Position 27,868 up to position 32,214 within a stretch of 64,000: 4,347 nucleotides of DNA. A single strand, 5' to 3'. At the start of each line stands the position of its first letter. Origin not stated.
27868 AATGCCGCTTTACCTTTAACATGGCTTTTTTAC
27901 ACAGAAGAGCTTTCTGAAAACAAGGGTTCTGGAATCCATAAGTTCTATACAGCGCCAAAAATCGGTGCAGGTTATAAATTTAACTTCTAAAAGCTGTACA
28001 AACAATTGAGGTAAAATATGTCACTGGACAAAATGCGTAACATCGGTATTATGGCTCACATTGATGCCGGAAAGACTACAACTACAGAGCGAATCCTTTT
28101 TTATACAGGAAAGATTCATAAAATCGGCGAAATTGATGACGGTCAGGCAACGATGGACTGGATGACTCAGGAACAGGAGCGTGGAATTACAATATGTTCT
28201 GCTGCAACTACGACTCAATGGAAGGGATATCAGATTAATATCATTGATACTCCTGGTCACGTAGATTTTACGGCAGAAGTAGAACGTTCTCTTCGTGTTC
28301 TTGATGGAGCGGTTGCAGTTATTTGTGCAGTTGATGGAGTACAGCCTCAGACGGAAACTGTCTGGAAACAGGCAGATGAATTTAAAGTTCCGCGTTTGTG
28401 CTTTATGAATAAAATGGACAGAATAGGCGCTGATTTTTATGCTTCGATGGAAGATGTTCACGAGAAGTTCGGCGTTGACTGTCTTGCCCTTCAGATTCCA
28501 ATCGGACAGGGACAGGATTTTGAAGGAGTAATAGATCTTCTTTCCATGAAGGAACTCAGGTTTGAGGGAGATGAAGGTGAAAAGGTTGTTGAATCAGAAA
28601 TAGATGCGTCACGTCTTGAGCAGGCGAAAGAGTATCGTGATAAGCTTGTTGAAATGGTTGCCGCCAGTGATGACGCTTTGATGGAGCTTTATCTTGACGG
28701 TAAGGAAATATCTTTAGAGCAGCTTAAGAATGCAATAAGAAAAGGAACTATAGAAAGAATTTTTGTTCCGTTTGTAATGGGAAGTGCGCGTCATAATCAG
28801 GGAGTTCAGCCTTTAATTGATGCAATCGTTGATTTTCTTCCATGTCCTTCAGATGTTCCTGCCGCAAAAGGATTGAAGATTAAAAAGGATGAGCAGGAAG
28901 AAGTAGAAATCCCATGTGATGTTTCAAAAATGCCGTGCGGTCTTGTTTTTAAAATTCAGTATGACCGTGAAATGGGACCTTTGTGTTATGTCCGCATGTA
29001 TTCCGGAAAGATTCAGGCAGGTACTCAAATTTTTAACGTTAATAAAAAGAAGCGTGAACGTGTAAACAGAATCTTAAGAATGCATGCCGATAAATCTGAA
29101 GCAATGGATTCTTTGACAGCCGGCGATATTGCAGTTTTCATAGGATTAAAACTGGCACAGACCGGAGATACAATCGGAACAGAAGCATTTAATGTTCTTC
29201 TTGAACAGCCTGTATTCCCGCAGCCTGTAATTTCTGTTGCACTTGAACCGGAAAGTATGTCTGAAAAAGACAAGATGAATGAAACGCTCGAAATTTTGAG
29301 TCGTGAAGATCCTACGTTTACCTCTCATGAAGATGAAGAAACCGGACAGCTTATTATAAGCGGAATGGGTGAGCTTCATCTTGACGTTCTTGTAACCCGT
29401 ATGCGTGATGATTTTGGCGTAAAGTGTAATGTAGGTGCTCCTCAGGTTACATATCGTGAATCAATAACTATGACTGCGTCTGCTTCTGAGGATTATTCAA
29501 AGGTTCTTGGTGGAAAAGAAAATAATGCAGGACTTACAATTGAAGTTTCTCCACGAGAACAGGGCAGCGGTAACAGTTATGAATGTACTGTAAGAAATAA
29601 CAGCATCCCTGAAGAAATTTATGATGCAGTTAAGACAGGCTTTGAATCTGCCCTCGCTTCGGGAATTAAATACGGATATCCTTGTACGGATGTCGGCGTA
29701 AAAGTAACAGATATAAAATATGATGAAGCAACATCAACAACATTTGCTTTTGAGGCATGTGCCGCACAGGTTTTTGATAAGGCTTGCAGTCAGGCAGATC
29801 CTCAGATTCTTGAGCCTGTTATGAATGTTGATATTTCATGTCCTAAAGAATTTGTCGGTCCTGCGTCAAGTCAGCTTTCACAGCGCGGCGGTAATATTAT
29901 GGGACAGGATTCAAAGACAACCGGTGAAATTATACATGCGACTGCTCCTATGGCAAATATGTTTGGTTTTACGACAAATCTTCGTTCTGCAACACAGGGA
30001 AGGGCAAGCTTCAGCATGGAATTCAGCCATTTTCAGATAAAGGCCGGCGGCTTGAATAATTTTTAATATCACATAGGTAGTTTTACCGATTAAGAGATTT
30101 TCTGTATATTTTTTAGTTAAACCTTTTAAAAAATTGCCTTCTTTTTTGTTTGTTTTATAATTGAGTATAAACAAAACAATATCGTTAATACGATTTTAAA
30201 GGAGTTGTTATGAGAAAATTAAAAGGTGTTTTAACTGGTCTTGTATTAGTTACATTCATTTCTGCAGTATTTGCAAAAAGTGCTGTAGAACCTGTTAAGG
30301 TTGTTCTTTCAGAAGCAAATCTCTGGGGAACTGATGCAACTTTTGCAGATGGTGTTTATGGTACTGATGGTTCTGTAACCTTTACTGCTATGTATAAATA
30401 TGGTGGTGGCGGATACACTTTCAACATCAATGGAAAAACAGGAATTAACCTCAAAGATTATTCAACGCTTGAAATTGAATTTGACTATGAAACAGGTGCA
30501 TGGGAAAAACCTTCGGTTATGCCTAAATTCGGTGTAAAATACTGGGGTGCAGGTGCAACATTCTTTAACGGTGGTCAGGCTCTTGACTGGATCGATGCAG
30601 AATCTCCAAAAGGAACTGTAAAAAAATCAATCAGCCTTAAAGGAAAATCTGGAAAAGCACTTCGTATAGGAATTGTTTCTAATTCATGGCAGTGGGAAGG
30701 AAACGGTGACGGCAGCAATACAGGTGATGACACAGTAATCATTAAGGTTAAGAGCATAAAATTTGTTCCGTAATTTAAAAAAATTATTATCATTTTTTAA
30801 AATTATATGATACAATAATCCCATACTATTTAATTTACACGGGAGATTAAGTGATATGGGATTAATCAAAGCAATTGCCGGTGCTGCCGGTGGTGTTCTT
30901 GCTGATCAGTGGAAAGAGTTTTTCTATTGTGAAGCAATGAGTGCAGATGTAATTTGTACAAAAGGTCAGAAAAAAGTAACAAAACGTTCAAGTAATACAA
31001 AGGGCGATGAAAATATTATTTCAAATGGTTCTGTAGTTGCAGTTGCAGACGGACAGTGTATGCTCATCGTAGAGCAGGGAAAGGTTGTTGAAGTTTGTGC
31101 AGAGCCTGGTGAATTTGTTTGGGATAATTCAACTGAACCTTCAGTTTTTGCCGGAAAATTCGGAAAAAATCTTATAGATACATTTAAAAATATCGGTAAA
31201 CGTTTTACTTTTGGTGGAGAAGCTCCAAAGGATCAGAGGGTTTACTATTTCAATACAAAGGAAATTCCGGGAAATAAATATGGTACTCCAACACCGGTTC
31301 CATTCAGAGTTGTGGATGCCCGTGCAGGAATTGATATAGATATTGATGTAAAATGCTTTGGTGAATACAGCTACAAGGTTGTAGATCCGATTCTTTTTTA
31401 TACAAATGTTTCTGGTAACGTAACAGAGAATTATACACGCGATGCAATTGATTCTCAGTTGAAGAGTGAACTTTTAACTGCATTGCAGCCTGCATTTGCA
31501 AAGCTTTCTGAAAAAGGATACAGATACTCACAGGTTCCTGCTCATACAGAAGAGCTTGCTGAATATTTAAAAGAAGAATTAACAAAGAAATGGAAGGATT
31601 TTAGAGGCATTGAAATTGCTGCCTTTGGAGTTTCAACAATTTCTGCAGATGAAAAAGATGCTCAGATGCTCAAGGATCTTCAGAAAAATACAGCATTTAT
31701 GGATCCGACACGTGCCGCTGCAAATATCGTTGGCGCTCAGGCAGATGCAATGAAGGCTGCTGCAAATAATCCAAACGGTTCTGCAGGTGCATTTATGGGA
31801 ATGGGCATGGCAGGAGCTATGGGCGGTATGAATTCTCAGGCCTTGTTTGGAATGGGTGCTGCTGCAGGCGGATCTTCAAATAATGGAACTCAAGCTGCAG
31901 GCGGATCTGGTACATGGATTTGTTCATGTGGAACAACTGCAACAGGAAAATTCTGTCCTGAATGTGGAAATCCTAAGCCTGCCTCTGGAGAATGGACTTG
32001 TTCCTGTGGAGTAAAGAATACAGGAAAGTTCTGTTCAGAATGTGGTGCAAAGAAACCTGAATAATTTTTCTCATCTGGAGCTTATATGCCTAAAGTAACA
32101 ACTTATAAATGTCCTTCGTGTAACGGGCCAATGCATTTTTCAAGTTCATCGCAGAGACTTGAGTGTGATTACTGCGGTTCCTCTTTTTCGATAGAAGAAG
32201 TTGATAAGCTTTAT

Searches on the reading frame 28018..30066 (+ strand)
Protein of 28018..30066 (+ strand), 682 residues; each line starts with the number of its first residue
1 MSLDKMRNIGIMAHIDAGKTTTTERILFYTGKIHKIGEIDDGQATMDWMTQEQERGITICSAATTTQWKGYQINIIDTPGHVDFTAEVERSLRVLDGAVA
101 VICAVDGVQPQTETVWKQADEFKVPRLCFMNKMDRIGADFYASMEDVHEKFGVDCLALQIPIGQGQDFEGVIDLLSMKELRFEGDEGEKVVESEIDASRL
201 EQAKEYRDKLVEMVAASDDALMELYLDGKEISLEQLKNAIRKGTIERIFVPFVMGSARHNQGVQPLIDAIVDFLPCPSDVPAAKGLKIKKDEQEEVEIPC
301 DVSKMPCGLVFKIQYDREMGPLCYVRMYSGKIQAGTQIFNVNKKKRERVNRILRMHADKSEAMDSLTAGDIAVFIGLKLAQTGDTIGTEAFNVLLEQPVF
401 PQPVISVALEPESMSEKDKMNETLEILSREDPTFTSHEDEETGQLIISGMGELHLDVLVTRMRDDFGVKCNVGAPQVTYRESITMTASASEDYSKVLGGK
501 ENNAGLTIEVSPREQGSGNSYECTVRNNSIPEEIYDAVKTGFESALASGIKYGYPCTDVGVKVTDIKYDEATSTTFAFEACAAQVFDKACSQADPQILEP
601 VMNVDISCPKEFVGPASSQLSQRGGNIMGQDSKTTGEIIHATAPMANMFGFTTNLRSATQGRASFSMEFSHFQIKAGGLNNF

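Call 51: search_protein_families(library=pfam, proteins=[window:28018-30066:+], max_evalue=0.00001)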
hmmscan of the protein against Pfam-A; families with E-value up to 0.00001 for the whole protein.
window:28018-30066:+ (682 aa): 7 families
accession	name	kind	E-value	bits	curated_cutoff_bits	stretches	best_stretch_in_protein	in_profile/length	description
PF00009.33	GTP_EFTU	-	5.8e-67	225.4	26.5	1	5-275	2-187/188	Elongation factor Tu GTP binding domain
PF14492.12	EFG_III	-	8.9e-29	99.8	27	1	400-473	1-74/75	Elongation Factor G, domain III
PF03764.24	EFG_IV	-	2.6e-25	89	24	1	475-593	1-120/121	Elongation factor G, domain IV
PF00679.30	EFG_C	-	4.5e-25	87.9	27.9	1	597-675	2-81/89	Elongation factor G C-terminus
PF22042.2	EF-G_D2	-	5.3e-15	55.7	27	1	307-386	3-81/84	Elongation factor G domain 2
PF03144.31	GTP_EFTU_D2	-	7.2e-14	52.4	30.3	1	320-386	1-72/73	Elongation factor Tu domain 2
PF16658.11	RF3_C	-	5.6e-06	26.6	40.1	0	409-493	15-99/132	Class II release factor RF3, C-terminal domain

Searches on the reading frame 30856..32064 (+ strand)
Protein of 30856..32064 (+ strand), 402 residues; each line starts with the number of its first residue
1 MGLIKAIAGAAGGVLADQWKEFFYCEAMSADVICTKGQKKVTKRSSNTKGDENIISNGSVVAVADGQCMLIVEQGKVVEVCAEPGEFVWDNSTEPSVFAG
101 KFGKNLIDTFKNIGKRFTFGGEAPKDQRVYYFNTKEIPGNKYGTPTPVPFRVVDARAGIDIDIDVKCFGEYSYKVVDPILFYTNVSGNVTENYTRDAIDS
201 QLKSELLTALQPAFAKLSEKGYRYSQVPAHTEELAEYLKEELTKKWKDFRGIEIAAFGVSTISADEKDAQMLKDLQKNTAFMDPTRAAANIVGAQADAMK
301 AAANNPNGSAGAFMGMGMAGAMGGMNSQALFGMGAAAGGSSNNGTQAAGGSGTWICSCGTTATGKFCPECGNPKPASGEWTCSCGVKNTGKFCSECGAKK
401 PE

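Call 51: search_protein_families(library=pfam, proteins=[window:30856-32064:+], max_evalue=0.00001)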
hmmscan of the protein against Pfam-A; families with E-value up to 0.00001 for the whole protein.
window:30856-32064:+ (402 aa): 1 family
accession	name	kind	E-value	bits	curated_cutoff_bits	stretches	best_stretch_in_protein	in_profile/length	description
PF13421.11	Band_7_1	-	2.2e-18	67.1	24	1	52-273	8-204/211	SPFH domain-Band 7 family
